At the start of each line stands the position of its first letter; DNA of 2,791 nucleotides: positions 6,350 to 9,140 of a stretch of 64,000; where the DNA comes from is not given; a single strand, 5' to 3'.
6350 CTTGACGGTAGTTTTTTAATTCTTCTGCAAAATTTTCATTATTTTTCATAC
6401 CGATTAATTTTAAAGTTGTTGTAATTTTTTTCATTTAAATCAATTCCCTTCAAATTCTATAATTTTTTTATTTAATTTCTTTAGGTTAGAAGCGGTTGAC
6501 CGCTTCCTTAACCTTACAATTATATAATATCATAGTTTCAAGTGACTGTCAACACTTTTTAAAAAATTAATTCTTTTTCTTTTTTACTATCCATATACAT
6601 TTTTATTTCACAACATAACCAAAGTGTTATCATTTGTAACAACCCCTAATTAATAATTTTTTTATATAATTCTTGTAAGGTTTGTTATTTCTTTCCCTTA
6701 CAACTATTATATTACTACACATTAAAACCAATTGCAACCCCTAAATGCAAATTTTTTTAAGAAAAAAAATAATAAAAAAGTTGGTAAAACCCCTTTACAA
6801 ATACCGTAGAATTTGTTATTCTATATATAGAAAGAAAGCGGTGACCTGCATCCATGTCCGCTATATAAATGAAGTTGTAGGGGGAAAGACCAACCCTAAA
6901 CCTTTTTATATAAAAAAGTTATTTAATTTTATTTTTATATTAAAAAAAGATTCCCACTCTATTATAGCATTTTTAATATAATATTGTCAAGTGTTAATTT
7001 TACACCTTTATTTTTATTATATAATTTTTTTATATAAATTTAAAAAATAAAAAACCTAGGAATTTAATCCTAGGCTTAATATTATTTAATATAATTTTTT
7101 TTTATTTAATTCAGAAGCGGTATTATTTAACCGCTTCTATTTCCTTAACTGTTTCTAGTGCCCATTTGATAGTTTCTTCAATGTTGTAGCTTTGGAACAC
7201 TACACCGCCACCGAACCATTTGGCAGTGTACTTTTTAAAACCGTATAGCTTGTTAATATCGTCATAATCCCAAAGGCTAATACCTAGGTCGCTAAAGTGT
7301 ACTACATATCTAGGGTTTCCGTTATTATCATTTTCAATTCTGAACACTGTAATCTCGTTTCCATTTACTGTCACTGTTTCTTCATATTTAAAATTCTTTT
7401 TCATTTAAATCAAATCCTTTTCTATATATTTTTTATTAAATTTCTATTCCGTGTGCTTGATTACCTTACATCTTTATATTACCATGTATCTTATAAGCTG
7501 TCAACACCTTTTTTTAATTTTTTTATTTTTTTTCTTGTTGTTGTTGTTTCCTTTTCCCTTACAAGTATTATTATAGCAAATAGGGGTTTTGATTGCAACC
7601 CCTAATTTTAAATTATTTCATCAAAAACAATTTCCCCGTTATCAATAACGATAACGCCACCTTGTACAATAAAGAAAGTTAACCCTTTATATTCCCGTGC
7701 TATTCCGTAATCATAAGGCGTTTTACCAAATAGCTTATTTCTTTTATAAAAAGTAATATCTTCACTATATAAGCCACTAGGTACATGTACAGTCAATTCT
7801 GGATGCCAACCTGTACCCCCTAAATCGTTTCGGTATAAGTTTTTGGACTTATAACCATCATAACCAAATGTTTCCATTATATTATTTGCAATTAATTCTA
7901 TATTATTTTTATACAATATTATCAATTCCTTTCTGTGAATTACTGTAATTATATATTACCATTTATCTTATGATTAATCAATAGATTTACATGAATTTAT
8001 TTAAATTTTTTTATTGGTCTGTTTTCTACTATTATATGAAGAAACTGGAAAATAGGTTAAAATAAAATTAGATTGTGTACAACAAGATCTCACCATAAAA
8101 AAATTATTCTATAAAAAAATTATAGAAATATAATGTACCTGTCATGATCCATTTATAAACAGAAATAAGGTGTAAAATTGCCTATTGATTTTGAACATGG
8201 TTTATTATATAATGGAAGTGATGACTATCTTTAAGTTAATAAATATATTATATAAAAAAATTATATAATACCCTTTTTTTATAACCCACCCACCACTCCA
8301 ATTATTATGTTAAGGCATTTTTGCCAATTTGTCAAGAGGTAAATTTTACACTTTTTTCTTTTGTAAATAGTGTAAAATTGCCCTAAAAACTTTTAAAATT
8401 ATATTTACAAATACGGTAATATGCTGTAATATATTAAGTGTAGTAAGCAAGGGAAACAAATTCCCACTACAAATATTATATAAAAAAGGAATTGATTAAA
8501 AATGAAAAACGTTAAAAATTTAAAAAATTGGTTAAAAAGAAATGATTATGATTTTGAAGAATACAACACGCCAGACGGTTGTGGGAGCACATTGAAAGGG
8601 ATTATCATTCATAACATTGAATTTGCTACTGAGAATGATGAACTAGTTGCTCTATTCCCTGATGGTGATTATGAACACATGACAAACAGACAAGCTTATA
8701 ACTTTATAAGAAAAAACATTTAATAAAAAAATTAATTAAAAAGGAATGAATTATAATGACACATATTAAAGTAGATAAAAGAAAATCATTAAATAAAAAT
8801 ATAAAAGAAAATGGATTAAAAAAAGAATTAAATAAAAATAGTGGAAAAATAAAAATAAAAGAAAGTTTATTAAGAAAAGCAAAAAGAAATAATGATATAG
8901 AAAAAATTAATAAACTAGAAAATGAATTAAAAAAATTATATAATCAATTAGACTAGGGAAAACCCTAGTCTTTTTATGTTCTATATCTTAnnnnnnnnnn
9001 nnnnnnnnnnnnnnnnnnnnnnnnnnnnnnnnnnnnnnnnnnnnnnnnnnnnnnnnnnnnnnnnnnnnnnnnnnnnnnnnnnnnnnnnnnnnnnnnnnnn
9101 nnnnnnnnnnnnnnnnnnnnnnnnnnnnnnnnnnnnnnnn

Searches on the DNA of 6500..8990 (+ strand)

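Call 17: search_dna_similar(query=window:6500-8990:+, collection=phages, mode=near, max_rows=25)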
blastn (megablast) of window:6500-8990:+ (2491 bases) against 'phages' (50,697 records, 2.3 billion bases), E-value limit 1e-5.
Records with a match: 22; places in all: 24; records where one place covers at least 80% of the query: 10.
Best place of each record, by identity: >=99% 2; 95-99% 8; 90-95% 6; 80-90% 6.
By first word of the organism name: Staphylococcus 22.
By host as written in the record: Staphylococcus epidermidis 4; Staphylococcus sp. 4; Staphylococcus epidermidis 9142 2; Staphylococcus epidermidis F12 2; Staphylococcus epidermidis COB-Sec1 2; Staphylococcus epidermidis strain M129 2; Staphylococcus aureus 2; Staphylococcus epidermidis COB-Sec2 1; and 3 more.
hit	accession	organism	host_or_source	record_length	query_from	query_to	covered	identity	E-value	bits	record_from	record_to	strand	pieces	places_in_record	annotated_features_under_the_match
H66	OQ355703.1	Staphylococcus phage vB_SepM_BE25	Staphylococcus epidermidis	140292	1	2491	100%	99.3%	0e+0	4497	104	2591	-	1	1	hypothetical protein (x9)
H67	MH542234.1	Staphylococcus phage Terranova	Staphylococcus epidermidis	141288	1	2491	100%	99.2%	0e+0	4490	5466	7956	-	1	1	hypothetical protein (x5) | terminator (x4) | ribosome_binding_site (x5)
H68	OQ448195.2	Staphylococcus phage 110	Staphylococcus epidermidis COB-Sec2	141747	1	2491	100%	97.1%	0e+0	4233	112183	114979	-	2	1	hypothetical protein (x5)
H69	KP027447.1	Staphylococcus phage vB_SepM_ phiIPLA-C1C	Staphylococcus sp.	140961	1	2491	100%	97.0%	0e+0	4219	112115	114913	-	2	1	hypothetical protein (x4) | TreK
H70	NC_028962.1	Staphylococcus phage vB_SepM_ phiIPLA-C1C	Staphylococcus sp.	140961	1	2491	100%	97.0%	0e+0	4219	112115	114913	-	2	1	hypothetical protein (x4) | TreK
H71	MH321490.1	Staphylococcus phage Quidividi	Staphylococcus epidermidis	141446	1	2491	100%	93.9%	0e+0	3740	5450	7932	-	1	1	hypothetical protein (x5) | terminator (x3) | ribosome_binding_site (x6)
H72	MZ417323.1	Staphylococcus phage PG-2021_1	Staphylococcus epidermidis NCC 100655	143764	1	2491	100%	93.6%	0e+0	3713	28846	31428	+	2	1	record has no annotation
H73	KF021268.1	Staphylococcus phage phiIBB-SEP1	Staphylococcus epidermidis 9142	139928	1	2491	92%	94.9%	0e+0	3611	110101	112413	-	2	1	hypothetical protein (x4) | promoter | terminator (x2)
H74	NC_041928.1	Staphylococcus phage phiIBB-SEP1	Staphylococcus epidermidis 9142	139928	1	2491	92%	94.9%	0e+0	3611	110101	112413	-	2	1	hypothetical protein (x4) | promoter | terminator (x2)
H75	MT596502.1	Staphylococcus phage vB_SepM_BE05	Staphylococcus epidermidis F12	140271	1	2491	83%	93.0%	0e+0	3022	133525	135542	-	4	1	hypothetical protein (x2) | TreK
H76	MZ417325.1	Staphylococcus phage PG-2021_23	Mammaliicoccus vitulinus C6867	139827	586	2491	77%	97.5%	0e+0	3254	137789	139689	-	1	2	record has no annotation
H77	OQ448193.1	Staphylococcus phage 80A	Staphylococcus epidermidis COB-Sec1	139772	607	2491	76%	96.2%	0e+0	3081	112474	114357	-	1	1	hypothetical protein (x3) | TreK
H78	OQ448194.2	Staphylococcus phage 80B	Staphylococcus epidermidis COB-Sec1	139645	607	2491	76%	96.2%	0e+0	3081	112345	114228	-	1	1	hypothetical protein (x4)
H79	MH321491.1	Staphylococcus phage Twillingate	Staphylococcus epidermidis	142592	964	2491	59%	95.6%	0e+0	2354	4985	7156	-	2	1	hypothetical protein (x4) | terminator (x3) | ribosome_binding_site (x4)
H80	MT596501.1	Staphylococcus phage vB_SepM_BE04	Staphylococcus epidermidis F12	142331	1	2491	49%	96.6%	0e+0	2016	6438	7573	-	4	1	hypothetical protein (x2)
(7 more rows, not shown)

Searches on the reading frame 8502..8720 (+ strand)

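Call 101: search_protein_families(library=phrogs, proteins=[window:8502-8720:+], max_evalue=0.01)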
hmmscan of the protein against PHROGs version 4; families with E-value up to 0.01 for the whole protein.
window:8502-8720:+ (73 aa): 1 family
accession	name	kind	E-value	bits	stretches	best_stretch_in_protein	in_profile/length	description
phrog_33516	-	unknown function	9.2e-56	186.7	1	1-73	1-73/73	-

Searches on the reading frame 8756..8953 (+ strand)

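Call 101: search_protein_families(library=phrogs, proteins=[window:8756-8953:+], max_evalue=0.01)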
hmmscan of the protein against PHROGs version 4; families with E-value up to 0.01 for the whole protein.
window:8756-8953:+ (66 aa): 2 families
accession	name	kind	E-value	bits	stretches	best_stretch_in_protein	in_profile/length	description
phrog_28819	-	unknown function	2.3e-42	144.2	1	1-66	1-66/66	-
phrog_27640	-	unknown function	7.1e-06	27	1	43-63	13-33/37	-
